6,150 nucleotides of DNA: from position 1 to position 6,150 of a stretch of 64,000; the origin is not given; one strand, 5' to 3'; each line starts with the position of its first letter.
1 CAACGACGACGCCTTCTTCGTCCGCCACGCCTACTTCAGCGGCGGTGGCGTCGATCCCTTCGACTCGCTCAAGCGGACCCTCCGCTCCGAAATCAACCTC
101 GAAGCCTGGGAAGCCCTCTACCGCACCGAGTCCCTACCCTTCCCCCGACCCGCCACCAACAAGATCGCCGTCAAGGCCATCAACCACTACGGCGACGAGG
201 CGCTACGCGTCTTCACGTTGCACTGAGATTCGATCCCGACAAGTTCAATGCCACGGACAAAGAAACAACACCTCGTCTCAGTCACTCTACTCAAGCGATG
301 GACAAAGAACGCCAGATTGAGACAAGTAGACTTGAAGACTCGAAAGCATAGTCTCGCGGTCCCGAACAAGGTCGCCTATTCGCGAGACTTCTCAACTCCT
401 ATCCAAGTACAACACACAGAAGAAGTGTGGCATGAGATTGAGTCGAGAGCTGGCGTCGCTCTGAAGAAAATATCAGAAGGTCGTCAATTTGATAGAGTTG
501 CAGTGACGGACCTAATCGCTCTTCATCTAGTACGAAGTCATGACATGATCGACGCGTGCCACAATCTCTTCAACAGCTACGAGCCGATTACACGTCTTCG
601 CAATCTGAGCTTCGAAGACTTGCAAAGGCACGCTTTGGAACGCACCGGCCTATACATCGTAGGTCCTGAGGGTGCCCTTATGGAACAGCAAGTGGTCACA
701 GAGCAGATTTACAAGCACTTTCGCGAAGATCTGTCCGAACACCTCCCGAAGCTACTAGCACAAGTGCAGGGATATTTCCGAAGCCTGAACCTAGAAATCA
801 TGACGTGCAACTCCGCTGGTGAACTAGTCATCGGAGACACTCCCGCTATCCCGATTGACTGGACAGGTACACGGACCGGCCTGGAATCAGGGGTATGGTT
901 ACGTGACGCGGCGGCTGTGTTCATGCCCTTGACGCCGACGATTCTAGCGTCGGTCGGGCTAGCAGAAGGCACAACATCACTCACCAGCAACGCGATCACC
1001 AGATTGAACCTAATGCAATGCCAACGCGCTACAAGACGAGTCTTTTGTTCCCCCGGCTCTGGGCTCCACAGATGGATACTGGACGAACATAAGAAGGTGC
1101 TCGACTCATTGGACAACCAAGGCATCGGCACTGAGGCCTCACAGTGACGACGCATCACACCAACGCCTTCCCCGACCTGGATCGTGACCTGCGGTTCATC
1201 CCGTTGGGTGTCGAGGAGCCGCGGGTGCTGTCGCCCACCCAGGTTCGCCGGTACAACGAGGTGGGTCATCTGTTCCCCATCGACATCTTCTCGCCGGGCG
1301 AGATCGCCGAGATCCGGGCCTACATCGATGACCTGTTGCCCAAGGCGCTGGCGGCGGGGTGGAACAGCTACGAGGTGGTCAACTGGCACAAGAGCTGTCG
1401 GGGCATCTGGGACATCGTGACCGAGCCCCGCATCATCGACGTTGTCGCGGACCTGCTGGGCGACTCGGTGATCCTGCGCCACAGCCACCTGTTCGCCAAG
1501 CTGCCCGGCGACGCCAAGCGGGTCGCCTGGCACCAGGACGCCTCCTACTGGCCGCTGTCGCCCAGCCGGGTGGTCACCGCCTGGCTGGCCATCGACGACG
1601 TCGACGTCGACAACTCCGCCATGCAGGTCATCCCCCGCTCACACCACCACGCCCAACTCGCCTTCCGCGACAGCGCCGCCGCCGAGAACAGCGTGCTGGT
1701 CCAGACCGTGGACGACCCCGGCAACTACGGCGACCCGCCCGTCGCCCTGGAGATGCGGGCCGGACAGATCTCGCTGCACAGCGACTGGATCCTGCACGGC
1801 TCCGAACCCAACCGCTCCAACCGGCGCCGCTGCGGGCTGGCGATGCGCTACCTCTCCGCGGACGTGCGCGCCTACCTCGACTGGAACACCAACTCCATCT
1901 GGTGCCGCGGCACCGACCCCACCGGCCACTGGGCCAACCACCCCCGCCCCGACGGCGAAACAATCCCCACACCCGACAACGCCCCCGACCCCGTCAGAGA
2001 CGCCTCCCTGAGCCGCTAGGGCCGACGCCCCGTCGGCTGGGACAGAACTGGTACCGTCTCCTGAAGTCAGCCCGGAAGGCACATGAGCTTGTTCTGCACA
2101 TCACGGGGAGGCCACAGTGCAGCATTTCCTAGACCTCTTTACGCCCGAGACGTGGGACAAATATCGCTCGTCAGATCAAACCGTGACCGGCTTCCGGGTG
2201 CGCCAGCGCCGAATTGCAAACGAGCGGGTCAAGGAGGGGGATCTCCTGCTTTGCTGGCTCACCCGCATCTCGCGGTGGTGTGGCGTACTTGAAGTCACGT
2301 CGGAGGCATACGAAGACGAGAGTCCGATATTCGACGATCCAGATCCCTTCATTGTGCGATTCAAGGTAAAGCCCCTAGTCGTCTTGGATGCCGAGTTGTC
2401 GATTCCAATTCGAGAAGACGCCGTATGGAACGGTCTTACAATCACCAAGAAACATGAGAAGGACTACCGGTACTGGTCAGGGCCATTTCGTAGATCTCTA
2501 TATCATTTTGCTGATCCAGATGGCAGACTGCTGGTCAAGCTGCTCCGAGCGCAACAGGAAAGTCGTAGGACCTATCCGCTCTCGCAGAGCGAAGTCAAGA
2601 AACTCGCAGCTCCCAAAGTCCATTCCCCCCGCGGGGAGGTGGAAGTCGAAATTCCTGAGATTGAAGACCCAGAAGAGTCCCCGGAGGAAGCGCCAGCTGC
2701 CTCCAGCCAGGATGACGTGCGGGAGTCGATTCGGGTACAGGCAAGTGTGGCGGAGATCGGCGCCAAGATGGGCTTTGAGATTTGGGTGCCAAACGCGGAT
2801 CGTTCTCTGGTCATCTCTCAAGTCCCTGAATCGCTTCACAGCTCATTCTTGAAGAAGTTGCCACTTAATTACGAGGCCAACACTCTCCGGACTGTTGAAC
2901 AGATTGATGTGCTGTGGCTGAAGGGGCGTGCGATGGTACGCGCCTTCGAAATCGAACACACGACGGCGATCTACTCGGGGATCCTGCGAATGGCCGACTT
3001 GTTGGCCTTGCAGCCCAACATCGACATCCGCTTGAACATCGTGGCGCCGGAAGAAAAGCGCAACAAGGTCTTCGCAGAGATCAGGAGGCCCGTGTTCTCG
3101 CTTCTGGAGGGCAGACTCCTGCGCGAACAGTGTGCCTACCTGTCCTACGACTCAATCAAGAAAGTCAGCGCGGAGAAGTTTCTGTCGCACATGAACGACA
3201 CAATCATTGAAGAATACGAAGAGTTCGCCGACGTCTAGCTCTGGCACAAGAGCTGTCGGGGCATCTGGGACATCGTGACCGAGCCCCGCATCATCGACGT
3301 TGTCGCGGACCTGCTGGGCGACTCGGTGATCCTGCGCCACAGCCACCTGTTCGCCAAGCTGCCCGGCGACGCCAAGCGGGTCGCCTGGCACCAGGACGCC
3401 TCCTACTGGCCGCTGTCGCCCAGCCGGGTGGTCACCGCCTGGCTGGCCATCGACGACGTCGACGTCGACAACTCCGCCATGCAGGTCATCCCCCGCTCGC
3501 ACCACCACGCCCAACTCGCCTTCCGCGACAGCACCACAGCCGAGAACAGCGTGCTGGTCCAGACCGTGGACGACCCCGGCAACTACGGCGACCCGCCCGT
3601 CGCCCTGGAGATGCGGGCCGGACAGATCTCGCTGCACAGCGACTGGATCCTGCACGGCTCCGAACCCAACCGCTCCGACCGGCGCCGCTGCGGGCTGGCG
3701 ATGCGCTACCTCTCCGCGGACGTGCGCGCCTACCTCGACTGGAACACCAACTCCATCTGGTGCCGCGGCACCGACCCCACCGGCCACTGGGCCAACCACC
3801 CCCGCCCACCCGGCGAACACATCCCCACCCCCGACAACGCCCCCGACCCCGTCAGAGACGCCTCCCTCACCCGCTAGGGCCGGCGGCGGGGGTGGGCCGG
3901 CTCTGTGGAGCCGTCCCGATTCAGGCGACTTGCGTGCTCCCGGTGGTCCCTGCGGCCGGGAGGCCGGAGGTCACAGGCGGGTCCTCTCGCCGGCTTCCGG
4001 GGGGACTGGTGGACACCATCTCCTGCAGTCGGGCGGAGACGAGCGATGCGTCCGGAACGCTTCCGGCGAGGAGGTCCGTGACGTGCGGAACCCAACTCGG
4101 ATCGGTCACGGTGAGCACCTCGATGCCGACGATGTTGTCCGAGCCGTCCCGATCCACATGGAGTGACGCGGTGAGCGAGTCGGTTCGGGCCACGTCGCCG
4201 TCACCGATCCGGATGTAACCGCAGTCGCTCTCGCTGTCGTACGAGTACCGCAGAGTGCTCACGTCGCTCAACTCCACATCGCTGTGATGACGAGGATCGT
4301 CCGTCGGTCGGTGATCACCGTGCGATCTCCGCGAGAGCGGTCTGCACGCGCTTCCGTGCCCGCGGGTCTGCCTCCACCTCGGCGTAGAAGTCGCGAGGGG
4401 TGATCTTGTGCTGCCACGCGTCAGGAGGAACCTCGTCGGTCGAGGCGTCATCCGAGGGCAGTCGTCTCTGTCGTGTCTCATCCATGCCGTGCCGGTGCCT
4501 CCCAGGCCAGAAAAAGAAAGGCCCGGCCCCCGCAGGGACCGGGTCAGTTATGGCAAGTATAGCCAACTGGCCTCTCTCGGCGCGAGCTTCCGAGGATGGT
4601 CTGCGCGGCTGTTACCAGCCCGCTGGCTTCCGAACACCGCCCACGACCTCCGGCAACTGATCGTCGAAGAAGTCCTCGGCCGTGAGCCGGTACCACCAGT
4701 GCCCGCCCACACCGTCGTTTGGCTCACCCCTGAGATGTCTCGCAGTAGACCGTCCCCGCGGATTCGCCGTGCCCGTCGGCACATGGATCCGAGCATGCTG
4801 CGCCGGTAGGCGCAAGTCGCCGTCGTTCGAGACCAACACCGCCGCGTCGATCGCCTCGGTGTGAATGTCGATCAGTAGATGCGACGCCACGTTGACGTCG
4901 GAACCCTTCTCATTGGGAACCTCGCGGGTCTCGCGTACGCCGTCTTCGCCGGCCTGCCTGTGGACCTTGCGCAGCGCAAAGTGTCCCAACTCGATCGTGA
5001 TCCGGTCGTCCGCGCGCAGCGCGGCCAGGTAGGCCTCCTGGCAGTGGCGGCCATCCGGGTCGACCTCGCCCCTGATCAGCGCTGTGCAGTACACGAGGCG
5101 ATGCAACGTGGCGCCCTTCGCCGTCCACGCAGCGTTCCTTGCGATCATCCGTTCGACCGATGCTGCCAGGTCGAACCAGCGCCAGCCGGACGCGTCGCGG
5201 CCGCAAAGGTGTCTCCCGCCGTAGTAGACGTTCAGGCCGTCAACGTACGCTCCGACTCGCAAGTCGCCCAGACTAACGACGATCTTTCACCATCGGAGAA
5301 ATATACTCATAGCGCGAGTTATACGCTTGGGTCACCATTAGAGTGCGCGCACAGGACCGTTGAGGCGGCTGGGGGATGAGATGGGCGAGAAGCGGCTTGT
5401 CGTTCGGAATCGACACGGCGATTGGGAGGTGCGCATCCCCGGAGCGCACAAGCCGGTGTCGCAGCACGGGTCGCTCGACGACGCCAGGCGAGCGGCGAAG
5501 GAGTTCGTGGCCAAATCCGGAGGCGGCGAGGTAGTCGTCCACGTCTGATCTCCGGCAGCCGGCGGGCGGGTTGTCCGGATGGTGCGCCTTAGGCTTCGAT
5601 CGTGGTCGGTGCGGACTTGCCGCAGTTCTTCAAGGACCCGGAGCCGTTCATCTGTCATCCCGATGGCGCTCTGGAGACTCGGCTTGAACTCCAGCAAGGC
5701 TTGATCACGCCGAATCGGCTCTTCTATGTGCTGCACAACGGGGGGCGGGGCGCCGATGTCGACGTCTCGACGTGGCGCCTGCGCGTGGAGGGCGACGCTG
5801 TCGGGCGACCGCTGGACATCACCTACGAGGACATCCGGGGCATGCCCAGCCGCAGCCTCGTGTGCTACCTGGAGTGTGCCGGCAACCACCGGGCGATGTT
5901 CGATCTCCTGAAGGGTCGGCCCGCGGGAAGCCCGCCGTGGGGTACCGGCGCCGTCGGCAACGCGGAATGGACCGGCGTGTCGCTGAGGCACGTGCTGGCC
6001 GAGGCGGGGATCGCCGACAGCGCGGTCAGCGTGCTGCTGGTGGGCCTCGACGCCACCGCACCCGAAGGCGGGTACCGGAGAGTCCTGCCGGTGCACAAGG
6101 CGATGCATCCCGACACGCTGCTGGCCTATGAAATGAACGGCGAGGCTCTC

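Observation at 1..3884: Mosaic same-strand gene string: MTase tail, low-GC DUF4238, PhyH dioxygenase, low-GC EVE-nuclease, second PhyH 3' copy (candidate composite DNA-modification/defence locus)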

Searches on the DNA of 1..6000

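Call 72: search_rna_families(source=window, start=1, end=6000, threshold=evalue, max_evalue=1)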
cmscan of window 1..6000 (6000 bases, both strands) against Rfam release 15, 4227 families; matches with E-value up to 1: 0.
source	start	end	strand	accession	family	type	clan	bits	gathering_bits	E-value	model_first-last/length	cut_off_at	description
